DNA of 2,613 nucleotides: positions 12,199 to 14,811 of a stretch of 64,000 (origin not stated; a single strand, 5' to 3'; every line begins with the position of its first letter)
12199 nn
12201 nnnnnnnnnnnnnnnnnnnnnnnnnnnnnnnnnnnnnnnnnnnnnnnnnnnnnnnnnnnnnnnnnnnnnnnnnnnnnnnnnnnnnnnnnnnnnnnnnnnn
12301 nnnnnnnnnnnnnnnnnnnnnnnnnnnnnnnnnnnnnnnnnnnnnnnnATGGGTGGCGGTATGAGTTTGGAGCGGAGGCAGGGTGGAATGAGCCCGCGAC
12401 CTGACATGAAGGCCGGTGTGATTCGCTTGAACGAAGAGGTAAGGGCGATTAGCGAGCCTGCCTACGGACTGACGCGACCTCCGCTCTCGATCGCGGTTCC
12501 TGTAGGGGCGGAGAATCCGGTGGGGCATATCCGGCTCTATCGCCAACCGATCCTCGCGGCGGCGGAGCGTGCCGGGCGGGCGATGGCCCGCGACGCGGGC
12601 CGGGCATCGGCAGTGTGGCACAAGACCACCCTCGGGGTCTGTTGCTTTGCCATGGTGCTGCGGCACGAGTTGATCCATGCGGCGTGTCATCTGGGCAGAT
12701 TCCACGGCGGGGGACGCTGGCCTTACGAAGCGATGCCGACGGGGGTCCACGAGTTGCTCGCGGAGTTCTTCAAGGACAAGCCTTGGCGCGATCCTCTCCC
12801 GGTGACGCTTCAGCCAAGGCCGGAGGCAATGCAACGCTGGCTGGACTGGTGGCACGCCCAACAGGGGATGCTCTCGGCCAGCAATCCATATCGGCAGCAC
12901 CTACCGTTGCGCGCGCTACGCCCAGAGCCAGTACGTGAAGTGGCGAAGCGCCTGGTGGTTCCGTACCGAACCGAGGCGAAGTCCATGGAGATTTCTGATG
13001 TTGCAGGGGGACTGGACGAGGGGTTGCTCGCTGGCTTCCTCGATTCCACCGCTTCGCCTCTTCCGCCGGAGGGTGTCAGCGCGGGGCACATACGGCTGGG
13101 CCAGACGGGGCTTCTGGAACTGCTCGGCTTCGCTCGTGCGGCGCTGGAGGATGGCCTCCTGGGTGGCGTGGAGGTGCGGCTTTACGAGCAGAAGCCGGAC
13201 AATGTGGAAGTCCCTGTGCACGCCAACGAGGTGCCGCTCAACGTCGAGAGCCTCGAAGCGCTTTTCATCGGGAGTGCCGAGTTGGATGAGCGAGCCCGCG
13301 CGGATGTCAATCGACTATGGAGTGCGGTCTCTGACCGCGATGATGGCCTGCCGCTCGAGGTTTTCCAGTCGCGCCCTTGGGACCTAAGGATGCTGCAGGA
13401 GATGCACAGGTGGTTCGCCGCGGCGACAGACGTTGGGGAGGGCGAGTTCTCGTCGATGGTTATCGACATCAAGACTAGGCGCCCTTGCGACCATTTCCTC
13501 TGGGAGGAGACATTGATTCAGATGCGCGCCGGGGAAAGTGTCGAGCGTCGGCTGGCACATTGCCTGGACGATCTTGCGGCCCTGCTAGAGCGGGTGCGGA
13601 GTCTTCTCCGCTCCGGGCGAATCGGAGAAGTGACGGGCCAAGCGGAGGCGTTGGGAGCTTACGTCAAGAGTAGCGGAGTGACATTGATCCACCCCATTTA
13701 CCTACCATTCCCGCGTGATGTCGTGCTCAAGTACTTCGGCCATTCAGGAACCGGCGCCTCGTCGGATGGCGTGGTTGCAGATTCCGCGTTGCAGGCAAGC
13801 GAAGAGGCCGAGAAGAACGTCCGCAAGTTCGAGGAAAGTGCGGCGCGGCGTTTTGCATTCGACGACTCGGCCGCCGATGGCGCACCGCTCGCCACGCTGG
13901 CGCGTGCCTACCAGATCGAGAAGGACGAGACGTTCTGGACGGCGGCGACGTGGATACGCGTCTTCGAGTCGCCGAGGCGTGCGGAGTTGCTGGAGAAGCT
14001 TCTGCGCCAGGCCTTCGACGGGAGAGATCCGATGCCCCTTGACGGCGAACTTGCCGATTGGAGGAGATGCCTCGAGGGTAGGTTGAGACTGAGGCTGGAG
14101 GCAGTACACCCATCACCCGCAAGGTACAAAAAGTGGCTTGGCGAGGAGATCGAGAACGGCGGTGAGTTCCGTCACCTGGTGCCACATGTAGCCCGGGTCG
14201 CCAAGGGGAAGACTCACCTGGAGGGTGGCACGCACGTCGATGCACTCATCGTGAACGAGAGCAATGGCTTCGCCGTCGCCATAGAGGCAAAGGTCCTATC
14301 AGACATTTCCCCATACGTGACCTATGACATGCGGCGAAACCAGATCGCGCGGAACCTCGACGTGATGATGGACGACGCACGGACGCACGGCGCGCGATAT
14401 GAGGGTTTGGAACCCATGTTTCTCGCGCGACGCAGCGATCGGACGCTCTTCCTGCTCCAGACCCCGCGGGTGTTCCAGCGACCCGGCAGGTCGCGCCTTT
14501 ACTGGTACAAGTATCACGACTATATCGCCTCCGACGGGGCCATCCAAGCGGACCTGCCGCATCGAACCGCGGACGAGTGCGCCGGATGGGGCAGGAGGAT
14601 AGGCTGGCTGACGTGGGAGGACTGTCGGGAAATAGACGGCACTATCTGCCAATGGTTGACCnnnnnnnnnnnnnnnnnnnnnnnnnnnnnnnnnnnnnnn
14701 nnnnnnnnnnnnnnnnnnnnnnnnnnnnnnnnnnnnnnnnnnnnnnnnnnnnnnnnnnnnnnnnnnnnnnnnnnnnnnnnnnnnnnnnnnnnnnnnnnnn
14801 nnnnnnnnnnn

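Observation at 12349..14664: Lower-GC single-gene islet encoding a 771-aa protein with both HExxH peptidase-like and PD-(D/E)xK nuclease-like motifs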

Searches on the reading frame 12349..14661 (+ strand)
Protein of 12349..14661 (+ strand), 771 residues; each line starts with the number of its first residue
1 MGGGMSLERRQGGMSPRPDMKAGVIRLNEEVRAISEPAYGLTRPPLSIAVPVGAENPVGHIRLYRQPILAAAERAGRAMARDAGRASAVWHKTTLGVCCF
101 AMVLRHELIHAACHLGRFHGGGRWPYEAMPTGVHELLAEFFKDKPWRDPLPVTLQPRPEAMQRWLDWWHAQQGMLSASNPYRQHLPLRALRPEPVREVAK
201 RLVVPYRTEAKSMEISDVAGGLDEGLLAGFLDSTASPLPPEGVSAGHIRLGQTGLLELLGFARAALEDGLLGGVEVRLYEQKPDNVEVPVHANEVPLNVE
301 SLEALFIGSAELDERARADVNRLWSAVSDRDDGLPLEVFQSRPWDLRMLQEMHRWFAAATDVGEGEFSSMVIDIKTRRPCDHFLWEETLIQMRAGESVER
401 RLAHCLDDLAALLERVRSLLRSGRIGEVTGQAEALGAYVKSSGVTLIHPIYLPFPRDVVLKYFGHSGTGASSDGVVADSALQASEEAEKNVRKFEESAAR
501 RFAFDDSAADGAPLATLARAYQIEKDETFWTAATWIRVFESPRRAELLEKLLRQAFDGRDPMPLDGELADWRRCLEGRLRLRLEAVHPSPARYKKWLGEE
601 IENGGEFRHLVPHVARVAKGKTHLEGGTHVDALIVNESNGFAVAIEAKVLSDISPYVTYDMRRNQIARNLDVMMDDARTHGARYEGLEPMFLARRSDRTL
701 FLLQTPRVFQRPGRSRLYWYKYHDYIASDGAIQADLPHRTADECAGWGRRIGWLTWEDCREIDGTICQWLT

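Call 6: search_protein_families(library=pfam, proteins=[window:12349-14661:+], max_evalue=1)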
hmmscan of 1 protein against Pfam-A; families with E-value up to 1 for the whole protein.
window:12349-14661:+ (771 aa): 0 families

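Call 7: search_protein_families(library=padloc, proteins=[window:12349-14661:+], max_evalue=1)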
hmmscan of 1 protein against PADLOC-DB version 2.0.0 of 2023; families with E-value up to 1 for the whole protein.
window:12349-14661:+ (771 aa): 0 families

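Call 8: search_protein_families(library=ncbifam, proteins=[window:12349-14661:+], max_evalue=1)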
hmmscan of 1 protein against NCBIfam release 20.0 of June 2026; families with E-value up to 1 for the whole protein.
window:12349-14661:+ (771 aa): 0 families

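Call 9: find_homologous_proteins(query=window:12349-14661:+, max_evalue=0.001)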
Query window:12349-14661:+ (771 aa): 2 proteins with E <= 0.001 among 8000 candidates.
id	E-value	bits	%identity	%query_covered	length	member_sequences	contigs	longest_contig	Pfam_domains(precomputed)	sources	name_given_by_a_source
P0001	0.0e+0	1751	100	98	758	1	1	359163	-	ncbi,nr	ncbi:MAG: hypothetical protein SF028_11330 [Candidatus Sumerlaeia bacterium]|nr:hypothetical protein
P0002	6.1e-23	99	38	24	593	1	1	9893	-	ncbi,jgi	jgi:hypothetical protein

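Call 14: find_encoding_contigs(protein=P0002, flank=10000)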
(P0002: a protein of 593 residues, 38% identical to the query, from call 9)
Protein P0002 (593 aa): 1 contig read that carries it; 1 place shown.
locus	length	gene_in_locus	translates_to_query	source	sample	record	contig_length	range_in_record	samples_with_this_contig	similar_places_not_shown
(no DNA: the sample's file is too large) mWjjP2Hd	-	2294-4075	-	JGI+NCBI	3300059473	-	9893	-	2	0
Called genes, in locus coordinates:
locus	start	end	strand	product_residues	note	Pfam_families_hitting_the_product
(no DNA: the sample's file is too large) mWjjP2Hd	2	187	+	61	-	?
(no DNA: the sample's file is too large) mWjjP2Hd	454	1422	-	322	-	PF16697:Yop-YscD_cpl (weak), PF00498:FHA, PF00990:GGDEF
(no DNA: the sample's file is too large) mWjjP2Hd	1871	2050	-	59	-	-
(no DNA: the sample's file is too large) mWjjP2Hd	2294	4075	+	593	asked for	-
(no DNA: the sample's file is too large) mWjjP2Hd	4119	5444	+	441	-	PF03721:UDPG_MGDP_dh_N, PF00984:UDPG_MGDP_dh, PF03720:UDPG_MGDP_dh_C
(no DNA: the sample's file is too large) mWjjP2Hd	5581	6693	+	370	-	PF00534:Glycos_transf_1, PF13692:Glyco_trans_1_4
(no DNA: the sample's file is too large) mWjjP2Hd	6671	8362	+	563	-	PF13439:Glyco_transf_4, PF13579:Glyco_trans_4_4 (weak), PF00534:Glycos_transf_1, PF13692:Glyco_trans_1_4, PF13524:Glyco_trans_1_2 (faint), PF08282:Hydrolase_3 (faint)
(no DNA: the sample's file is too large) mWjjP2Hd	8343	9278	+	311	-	PF04055:Radical_SAM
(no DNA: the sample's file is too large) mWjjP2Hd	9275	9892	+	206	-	?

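Call 15: find_encoding_contigs(protein=P0001, flank=10000, max_places=3)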
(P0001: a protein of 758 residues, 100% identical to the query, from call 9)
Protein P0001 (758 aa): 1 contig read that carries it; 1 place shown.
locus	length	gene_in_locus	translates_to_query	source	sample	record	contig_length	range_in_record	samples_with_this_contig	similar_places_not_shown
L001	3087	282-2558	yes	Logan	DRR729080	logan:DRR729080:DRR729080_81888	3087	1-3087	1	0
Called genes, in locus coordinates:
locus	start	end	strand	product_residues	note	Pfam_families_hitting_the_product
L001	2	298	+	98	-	?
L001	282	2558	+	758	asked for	-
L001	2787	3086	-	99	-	?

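Call 16: search_solved_structures(query=window:12349-14661:+, max_evalue=10, show_alignments=3)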
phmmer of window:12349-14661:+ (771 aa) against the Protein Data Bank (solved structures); distinct sequences matched with E-value up to 10: 3.
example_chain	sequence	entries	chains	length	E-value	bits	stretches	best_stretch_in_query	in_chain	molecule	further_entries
1zk6_A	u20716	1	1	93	0.041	15.3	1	471-539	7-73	Foldase protein prsA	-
4wo7_A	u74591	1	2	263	0.19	13.1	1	464-538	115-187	Foldase protein PrsA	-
2l38_A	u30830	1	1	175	1.5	10.1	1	406-481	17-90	Sticholysin-2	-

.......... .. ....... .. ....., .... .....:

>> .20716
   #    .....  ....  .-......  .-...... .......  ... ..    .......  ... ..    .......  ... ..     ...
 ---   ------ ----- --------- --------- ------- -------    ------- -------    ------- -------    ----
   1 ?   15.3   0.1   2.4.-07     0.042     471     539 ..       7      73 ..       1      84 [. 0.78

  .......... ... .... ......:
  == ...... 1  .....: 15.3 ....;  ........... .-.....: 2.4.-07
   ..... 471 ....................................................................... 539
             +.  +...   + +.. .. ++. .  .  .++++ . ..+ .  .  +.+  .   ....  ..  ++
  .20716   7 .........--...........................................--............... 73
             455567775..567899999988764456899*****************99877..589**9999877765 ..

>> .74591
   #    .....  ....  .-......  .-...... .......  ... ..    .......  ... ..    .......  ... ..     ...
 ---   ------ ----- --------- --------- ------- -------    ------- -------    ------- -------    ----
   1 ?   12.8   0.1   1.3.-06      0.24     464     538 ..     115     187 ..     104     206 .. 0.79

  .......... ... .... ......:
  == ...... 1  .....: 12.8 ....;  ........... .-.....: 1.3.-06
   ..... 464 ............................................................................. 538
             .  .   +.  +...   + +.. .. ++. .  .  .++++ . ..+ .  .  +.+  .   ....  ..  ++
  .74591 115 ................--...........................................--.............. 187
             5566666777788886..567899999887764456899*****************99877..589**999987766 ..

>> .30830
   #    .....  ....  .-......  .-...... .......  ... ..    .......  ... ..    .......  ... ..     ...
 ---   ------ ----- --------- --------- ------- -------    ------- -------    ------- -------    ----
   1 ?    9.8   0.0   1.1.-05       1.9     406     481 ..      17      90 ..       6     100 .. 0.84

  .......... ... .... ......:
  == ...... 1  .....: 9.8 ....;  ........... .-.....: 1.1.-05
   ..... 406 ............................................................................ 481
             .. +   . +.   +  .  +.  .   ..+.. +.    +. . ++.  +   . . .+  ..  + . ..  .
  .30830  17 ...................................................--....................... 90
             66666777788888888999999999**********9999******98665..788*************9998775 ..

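Call 17: search_protein_families(library=phrogs, proteins=[window:12349-14661:+, P0002], max_evalue=1)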
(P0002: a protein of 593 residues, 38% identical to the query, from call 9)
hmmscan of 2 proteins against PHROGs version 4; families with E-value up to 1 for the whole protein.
window:12349-14661:+ (771 aa): 0 families

P0002 (593 aa): 0 families

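Call 18: search_protein_families(library=pfam, proteins=[P0002], max_evalue=10)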
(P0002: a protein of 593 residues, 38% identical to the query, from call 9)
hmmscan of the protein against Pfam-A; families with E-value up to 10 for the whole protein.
P0002 (593 aa): 0 families

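Call 26: search_protein_representatives(protein=window:12349-14661:+)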
Query: 771 residues. Proteins with E-value up to 0.001 (for the whole library): 368; up to 1e-10: 209; up to 1e-30: 90. The best 150 are listed.
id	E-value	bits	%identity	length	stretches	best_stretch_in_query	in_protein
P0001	0.0e+00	1751.3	100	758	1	14-771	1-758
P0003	4.7e-139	481.5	68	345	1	444-770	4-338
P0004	3.0e-78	280.4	52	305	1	447-770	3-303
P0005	2.0e-62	228.0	46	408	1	486-770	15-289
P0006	1.7e-60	221.7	44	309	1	482-770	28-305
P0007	1.5e-58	215.2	45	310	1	487-770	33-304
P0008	2.3e-57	211.3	43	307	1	446-770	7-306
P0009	3.6e-57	210.7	42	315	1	445-770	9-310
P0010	4.0e-56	207.2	42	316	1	445-769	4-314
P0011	1.1e-53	199.1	44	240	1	523-770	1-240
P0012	2.0e-53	198.3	44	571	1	485-770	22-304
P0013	9.6e-53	196.0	45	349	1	446-752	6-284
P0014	1.1e-52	195.9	42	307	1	446-770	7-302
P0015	3.1e-51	191.0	59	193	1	50-207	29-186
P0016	2.2e-50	188.2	41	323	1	446-770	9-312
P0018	8.8e-48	179.6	42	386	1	448-770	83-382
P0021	4.4e-47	177.3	41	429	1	446-770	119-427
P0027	5.1e-45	170.5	39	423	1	488-770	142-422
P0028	6.2e-45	170.2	43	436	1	445-770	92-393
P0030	3.1e-44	167.9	43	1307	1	445-770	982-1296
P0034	1.6e-42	162.2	44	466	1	222-451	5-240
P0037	1.1e-41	159.4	42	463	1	501-759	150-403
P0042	2.6e-40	154.9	47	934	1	503-761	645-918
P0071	7.2e-35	136.9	41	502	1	512-770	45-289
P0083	3.6e-32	128.0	36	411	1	447-770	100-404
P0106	3.6e-26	108.1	38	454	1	502-770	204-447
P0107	6.0e-26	107.4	41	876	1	488-770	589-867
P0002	1.9e-23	99.1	41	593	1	59-243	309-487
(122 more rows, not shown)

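Call 28: search_protein_families(library=pfam, proteins=[P0003, P0004, P0006, P0012, P0030, P0042, P0107, P0034, P0015, P0005], max_evalue=0.1)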
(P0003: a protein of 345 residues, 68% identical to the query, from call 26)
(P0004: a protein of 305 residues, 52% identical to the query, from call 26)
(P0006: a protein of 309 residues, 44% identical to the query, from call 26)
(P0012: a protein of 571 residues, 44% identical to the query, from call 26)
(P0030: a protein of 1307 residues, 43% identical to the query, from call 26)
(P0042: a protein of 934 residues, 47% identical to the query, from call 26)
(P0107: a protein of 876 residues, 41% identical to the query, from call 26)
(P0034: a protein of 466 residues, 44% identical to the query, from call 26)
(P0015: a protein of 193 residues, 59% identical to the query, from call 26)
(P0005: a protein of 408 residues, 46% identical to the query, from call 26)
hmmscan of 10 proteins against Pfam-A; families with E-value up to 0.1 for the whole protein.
P0003 (345 aa): 0 families

P0004 (305 aa): 0 families

P0006 (309 aa): 0 families

P0012 (571 aa): 0 families

P0030 (1307 aa): 2 families
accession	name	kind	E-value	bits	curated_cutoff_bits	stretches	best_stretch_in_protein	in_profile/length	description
PF09551.15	Spore_II_R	-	0.0084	17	25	1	932-984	6-58/128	Stage II sporulation protein R (spore_II_R)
PF09457.15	RBD-FIP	-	0.025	14.8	23.3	1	964-987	7-30/41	FIP domain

P0042 (934 aa): 1 family
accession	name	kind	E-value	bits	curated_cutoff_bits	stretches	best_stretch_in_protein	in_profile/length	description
PF25794.1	SACS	-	5.2e-09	36.7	32.8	1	71-123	77-125/247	Sacsin domain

P0107 (876 aa): 0 families

P0034 (466 aa): 2 families
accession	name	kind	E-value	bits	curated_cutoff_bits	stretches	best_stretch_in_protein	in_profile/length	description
PF22558.3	REase-ARP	-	9.9e-14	52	27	1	269-437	17-159/270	Restriction Endonuclease associating with ARP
PF20796.3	PDDEXK_13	-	0.00049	20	27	1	260-427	17-175/290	PD-(D/E)XK nuclease superfamily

P0015 (193 aa): 0 families

P0005 (408 aa): 0 families

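Call 46: find_encoding_contigs(protein=P0015, flank=8000, max_places=3)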
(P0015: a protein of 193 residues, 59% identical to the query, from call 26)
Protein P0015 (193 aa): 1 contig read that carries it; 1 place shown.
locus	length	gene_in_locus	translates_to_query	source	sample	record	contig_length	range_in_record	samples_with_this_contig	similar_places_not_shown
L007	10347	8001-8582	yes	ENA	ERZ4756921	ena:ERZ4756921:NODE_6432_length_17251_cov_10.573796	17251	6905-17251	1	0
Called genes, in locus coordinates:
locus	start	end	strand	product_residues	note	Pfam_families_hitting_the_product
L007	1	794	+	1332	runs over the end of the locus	PF08378:NERD, PF00069:Pkinase, PF07714:PK_Tyr_Ser-Thr, PF00069:Pkinase, PF07714:PK_Tyr_Ser-Thr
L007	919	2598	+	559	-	PF26611:MAD7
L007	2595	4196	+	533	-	-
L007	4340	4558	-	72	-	-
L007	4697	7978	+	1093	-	-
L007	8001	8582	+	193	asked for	-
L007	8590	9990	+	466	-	PF22558:REase-ARP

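Call 51: search_protein_families(library=padloc, proteins=[L007:919-2595:+, L007:2595-4193:+, L007:4697-7975:+, L007:8590-9987:+, P0030], max_evalue=0.01)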
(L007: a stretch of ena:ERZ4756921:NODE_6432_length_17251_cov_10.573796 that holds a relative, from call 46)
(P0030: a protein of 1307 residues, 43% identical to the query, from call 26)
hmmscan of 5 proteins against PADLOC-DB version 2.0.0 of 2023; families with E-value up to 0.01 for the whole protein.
L007:919-2595:+ (559 aa): 3 families
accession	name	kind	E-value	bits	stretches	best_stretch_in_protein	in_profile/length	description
PDLC04139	mad7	-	1.1e-132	441.7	1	16-544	1-503/504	mads_7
PDLC02799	SspG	-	3e-09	34.5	1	475-538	429-493/498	SspG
PDLC02802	SspG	-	0.0077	13.1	0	475-539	450-513/519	SspG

L007:2595-4193:+ (533 aa): 0 families

L007:4697-7975:+ (1093 aa): 7 families
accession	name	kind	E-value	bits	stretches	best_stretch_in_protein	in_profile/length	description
PDLC04140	mad8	-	3.7e-42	142.9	1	716-1093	13-314/314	mads_8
PDLC04102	HerA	-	5.3e-06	23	1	963-1060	501-607/654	-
PDLC02682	DndH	-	1.4e-05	20.7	1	217-376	861-1015/1686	DndH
PDLC04106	HerA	-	8.2e-05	19.3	1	966-1060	513-616/667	-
PDLC02679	DndH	-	0.00011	17.8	1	265-377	919-1030/1711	DndH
PDLC02188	HerA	-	0.00063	16.7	1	965-1059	429-529/578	-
PDLC04105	HerA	-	0.0053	13.4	0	966-1037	421-500/576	-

L007:8590-9987:+ (466 aa): 0 families

P0030 (1307 aa): 7 families
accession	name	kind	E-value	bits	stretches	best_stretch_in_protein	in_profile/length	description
PDLC03967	TmtA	-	5.1e-60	201.9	1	32-633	6-590/1063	-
PDLC03968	TmtA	-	1.7e-11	40.6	1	34-149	43-156/1486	-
PDLC03972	TmtA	-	1.3e-10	38.1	1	66-137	41-113/1302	-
PDLC03965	TmtA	-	2.2e-10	37.2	2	311-429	288-404/1370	-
PDLC03970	TmtA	-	1.1e-07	28.2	1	72-155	68-140/1552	-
PDLC03964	TmtA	-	0.00038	16.6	0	311-342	300-329/1538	-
PDLC03966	TmtA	-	0.0037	13.1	0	54-137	31-123/1655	-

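Call 69: find_encoding_contigs(protein=P0003, flank=8000, max_places=3)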
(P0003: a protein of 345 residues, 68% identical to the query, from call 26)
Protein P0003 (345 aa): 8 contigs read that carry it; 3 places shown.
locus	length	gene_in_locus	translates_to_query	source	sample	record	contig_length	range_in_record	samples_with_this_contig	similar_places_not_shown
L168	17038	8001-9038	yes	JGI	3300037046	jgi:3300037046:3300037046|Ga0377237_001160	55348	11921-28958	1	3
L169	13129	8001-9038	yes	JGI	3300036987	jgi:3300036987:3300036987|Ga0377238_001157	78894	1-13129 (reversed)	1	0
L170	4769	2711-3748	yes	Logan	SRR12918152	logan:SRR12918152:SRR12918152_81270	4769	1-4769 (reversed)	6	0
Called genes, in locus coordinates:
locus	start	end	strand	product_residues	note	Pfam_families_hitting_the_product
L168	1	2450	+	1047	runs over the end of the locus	PF00873:ACR_tran, PF02355:SecD_SecF_C (weak)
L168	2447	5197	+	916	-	PF22113:Mtrc-MtrF_II-IV_dom (faint), PF14522:Cytochrome_C7 (faint), PF13435:Cytochrome_C554 (faint), PF01292:Ni_hydr_CYTB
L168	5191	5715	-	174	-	-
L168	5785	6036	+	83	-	-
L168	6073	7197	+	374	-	PF02463:SMC_N (faint), PF13175:AAA_15 (faint), PF13304:AAA_21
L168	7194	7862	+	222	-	PF14103:DUF4276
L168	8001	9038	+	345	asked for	-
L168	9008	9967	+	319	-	PF14355:Abi_C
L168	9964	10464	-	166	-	PF13384:HTH_23 (faint), PF13518:HTH_28 (weak), PF13551:HTH_29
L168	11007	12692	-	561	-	PF00474:SSF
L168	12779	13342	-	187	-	-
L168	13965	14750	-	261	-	PF01738:DLH, PF02129:Peptidase_S15, PF20434:BD-FAE (faint), PF00561:Abhydrolase_1, PF12146:Hydrolase_4, PF12697:Abhydrolase_6, PF00326:Peptidase_S9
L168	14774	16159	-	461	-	PF00278:Orn_DAP_Arg_deC, PF01168:Ala_racemase_N, PF02784:Orn_Arg_deC_N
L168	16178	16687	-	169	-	PF00027:cNMP_binding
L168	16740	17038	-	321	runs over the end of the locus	PF01370:Epimerase, PF04321:RmlD_sub_bind, PF05368:NmrA (faint), PF16363:GDP_Man_Dehyd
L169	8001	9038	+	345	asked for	-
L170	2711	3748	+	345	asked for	-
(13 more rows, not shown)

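Call 88: search_protein_families(library=pfam, proteins=[P0021, P0027, P0028, P0018, P0037, P0106, P0071, P0083], max_evalue=0.01)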
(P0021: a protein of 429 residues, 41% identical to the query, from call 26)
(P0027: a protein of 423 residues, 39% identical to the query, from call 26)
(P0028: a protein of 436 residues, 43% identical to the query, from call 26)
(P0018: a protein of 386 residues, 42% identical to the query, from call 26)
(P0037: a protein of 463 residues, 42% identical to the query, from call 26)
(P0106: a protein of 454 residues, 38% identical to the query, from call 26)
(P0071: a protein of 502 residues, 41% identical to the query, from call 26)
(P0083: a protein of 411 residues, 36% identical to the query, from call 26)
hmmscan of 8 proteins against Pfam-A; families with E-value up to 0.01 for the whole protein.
P0021 (429 aa): 0 families

P0027 (423 aa): 0 families

P0028 (436 aa): 0 families

P0018 (386 aa): 2 families
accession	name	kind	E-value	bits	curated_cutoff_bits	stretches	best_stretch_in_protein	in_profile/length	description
PF08281.18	Sigma70_r4_2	-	8.4e-06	25.8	25.7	1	14-66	1-53/54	Sigma-70, region 4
PF04545.22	Sigma70_r4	-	0.0037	17.2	24.1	1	20-67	1-48/50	Sigma-70, region 4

P0037 (463 aa): 0 families

P0106 (454 aa): 0 families

P0071 (502 aa): 0 families

P0083 (411 aa): 0 families
